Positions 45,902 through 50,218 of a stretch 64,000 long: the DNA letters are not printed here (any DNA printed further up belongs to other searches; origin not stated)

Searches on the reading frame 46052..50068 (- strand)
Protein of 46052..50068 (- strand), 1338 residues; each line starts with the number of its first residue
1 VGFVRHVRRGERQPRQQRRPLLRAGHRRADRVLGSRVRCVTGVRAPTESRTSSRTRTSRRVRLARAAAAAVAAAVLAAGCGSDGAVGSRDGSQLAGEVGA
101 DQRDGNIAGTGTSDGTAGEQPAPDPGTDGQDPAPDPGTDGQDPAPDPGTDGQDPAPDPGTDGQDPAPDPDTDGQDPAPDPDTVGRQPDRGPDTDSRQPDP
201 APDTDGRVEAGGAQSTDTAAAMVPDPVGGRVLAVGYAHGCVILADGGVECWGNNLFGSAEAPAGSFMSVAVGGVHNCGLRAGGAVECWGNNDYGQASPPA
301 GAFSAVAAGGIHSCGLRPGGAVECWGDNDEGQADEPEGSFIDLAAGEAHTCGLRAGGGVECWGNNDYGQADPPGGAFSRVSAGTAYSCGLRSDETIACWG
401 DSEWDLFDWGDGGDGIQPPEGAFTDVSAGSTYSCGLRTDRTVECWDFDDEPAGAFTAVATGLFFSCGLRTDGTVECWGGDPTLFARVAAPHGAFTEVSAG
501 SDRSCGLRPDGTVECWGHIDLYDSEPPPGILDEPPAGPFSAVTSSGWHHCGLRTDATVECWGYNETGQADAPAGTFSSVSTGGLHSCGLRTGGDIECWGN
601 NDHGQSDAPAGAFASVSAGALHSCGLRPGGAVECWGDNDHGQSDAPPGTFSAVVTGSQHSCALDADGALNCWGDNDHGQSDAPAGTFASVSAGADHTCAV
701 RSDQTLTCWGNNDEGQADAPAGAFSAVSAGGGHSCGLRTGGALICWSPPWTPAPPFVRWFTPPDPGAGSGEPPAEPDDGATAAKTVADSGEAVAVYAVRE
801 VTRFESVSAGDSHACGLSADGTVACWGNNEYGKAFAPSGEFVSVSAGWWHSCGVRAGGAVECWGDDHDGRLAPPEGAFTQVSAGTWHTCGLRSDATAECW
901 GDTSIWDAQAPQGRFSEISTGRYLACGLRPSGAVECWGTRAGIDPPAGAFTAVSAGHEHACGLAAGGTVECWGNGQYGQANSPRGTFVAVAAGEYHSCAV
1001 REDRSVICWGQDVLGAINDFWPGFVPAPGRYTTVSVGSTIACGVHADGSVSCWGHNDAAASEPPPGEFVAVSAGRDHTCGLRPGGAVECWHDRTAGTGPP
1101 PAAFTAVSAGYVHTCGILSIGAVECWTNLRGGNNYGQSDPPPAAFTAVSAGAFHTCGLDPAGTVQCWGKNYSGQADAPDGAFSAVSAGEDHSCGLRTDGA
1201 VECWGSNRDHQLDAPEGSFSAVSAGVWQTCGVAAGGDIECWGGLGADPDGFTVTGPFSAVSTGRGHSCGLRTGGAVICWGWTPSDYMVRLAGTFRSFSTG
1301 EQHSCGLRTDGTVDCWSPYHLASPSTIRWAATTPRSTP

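Call 80: search_protein_families(library=pfam, proteins=[window:46052-50068:-])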
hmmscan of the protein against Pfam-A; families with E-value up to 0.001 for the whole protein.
window:46052-50068:- (1338 aa): 2 families
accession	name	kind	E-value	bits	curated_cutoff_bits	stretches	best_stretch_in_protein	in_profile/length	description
PF13540.12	RCC1_2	-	6.9e-157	506.4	22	18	806-832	3-29/30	Regulator of chromosome condensation (RCC1) repeat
PF25390.1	WD40_RLD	-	4.7e-70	237.2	150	6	802-1057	31-326/363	RCC1-like domain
